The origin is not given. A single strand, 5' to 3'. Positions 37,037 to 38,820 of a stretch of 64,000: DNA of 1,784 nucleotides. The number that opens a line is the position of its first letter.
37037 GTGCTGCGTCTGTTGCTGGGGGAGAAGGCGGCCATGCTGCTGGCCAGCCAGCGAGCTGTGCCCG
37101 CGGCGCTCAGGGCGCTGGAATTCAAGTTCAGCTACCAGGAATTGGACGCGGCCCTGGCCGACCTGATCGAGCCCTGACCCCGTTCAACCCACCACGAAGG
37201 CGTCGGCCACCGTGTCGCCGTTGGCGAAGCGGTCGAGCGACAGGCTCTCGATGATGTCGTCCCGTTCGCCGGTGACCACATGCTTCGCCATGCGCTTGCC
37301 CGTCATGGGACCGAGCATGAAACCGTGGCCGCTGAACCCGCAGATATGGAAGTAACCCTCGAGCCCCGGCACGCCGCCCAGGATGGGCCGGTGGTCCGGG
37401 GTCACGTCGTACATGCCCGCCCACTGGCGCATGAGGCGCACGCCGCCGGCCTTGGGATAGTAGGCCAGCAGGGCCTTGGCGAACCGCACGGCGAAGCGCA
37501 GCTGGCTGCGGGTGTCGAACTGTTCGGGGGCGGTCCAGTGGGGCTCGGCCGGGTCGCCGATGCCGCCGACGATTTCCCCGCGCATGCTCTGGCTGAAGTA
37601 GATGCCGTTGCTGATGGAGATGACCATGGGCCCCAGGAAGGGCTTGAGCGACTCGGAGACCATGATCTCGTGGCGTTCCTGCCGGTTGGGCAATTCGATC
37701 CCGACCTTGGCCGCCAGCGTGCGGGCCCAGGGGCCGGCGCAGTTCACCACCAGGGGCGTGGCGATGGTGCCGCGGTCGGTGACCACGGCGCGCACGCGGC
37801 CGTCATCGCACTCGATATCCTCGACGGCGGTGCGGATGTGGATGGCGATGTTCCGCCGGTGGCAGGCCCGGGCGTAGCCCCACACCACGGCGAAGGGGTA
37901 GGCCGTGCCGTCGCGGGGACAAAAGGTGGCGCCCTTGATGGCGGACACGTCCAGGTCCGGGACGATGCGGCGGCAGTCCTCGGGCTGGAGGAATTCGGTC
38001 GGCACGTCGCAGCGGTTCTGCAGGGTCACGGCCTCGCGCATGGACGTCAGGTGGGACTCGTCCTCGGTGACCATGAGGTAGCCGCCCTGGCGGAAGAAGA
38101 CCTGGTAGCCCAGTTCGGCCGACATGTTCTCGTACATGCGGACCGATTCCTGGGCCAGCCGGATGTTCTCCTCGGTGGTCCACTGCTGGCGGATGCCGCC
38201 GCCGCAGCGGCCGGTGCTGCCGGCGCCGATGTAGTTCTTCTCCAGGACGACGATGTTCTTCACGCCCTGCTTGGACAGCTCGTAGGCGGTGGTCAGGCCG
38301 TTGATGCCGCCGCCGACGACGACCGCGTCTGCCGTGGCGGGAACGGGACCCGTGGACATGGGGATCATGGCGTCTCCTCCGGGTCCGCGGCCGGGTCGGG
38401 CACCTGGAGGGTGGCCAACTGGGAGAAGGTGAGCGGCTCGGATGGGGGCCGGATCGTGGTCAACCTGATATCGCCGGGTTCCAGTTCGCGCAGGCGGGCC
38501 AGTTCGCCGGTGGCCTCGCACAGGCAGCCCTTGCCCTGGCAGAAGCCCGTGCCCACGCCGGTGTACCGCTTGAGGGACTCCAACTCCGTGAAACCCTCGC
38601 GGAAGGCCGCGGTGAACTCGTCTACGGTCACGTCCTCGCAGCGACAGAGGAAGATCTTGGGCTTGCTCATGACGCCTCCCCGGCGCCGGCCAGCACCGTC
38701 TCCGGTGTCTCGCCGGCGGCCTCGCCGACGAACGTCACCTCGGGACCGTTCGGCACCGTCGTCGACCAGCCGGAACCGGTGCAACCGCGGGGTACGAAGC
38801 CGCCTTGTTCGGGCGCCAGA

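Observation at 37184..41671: HcnABC/opine-oxidase-like three-subunit FAD/[2Fe-2S] oxidase divergent from a glutamine-synthetase-family gene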

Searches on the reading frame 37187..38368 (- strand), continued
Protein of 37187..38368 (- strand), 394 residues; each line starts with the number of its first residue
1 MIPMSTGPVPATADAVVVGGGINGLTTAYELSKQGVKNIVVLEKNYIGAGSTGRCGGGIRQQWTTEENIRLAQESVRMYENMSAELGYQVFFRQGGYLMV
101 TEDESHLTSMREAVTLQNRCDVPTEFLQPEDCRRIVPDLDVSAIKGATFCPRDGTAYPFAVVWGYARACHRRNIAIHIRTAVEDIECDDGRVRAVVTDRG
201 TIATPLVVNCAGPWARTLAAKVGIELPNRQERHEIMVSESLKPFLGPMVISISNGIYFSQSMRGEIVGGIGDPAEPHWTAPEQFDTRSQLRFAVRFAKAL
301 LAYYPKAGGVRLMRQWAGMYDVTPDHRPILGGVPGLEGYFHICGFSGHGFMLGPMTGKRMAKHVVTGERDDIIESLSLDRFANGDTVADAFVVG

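Call 74: find_encoding_contigs(protein=P0466, flank=7000, max_places=1)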
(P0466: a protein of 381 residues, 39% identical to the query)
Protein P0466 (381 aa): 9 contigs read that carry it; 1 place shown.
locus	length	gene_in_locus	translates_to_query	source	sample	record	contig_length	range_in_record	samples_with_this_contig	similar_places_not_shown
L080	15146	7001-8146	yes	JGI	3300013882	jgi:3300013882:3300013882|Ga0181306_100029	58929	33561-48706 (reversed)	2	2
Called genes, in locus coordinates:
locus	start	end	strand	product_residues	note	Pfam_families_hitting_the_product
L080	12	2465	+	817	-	PF03477:ATP-cone, PF13597:NRDD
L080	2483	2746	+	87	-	PF13192:Thioredoxin_3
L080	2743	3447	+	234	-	PF13353:Fer4_12 (weak), PF04055:Radical_SAM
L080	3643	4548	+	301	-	PF02578:Cu-oxidase_4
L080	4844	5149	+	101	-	PF13510:Fer2_4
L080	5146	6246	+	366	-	PF00070:Pyr_redox (faint), PF01134:GIDA (faint), PF01262:AlaDh_PNT_C (faint), PF01266:DAO (faint), PF07992:Pyr_redox_2, PF12831:FAD_oxidored, PF13450:NAD_binding_8 (weak), PF13738:Pyr_redox_3, +2 more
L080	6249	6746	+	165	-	PF13237:Fer4_10 (faint), PF14697:Fer4_21 (weak), PF12837:Fer4_6 (faint), PF12838:Fer4_7 (weak), PF00037:Fer4, PF12797:Fer4_2 (weak)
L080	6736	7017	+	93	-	PF17806:SO_alpha_A3, PF04324:Fer2_BFD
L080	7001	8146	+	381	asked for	PF00070:Pyr_redox (faint), PF01266:DAO, PF07992:Pyr_redox_2 (faint), PF13738:Pyr_redox_3 (faint)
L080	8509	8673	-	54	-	-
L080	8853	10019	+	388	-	PF13433:Peripla_BP_5, PF13458:Peripla_BP_6, PF01094:ANF_receptor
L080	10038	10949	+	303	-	PF02653:BPD_transp_2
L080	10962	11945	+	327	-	PF02653:BPD_transp_2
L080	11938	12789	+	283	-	PF00005:ABC_tran, PF13304:AAA_21 (faint), PF12399:BCA_ABC_TP_C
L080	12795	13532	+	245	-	PF00005:ABC_tran, PF13304:AAA_21 (faint)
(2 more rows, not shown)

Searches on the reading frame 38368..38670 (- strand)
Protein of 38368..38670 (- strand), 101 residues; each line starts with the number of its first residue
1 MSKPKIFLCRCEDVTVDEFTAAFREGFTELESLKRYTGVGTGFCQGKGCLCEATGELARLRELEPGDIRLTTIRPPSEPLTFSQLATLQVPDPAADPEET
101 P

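Call 5: search_protein_families(library=pfam, proteins=[window:38368-38670:-], max_evalue=0.001)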
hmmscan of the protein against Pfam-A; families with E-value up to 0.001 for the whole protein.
window:38368-38670:- (101 aa): 2 families
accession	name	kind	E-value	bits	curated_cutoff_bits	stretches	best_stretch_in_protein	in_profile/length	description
PF17806.6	SO_alpha_A3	-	6.1e-17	62.1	23.1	1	4-86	2-84/87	Sarcosine oxidase A3 domain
PF04324.20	Fer2_BFD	-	2.1e-09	38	26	1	8-50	2-41/50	BFD-like [2Fe-2S] binding domain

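Call 6: search_protein_families(library=ncbifam, proteins=[window:38368-38670:-], max_evalue=0.00001)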
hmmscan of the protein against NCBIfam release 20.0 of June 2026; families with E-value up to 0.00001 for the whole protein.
window:38368-38670:- (101 aa): 3 families
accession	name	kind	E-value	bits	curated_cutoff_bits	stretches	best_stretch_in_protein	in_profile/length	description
TIGR01372.1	soxA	subfamily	2.7e-13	48.7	1164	1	2-89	512-599/996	sarcosine oxidase subunit alpha family protein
TIGR03377.1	glycerol3P_GlpA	equivalog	6.5e-09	34.8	552.8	1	4-65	419-481/530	anaerobic glycerol-3-phosphate dehydrogenase subunit GlpA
NF008313.0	PRK11101.1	equivalog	4.7e-07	28.7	425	1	6-65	431-491/548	anaerobic glycerol-3-phosphate dehydrogenase subunit A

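Call 14: search_solved_structures(query=window:38368-38670:-, max_evalue=0.01, show_alignments=2)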
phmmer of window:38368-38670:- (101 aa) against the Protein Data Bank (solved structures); distinct sequences matched with E-value up to 0.01: 3.
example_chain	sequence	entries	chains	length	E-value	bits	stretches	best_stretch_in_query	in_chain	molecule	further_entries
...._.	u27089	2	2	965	8.9e-06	29.3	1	12-88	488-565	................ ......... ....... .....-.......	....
1y56_A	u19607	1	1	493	1.3e-05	28.8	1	6-77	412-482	hypothetical protein PH1363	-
1vrq_A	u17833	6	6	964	1.6e-05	28.5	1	12-87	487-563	Sarcosine oxidase alpha subunit | Subunit alpha of sarcosine oxidase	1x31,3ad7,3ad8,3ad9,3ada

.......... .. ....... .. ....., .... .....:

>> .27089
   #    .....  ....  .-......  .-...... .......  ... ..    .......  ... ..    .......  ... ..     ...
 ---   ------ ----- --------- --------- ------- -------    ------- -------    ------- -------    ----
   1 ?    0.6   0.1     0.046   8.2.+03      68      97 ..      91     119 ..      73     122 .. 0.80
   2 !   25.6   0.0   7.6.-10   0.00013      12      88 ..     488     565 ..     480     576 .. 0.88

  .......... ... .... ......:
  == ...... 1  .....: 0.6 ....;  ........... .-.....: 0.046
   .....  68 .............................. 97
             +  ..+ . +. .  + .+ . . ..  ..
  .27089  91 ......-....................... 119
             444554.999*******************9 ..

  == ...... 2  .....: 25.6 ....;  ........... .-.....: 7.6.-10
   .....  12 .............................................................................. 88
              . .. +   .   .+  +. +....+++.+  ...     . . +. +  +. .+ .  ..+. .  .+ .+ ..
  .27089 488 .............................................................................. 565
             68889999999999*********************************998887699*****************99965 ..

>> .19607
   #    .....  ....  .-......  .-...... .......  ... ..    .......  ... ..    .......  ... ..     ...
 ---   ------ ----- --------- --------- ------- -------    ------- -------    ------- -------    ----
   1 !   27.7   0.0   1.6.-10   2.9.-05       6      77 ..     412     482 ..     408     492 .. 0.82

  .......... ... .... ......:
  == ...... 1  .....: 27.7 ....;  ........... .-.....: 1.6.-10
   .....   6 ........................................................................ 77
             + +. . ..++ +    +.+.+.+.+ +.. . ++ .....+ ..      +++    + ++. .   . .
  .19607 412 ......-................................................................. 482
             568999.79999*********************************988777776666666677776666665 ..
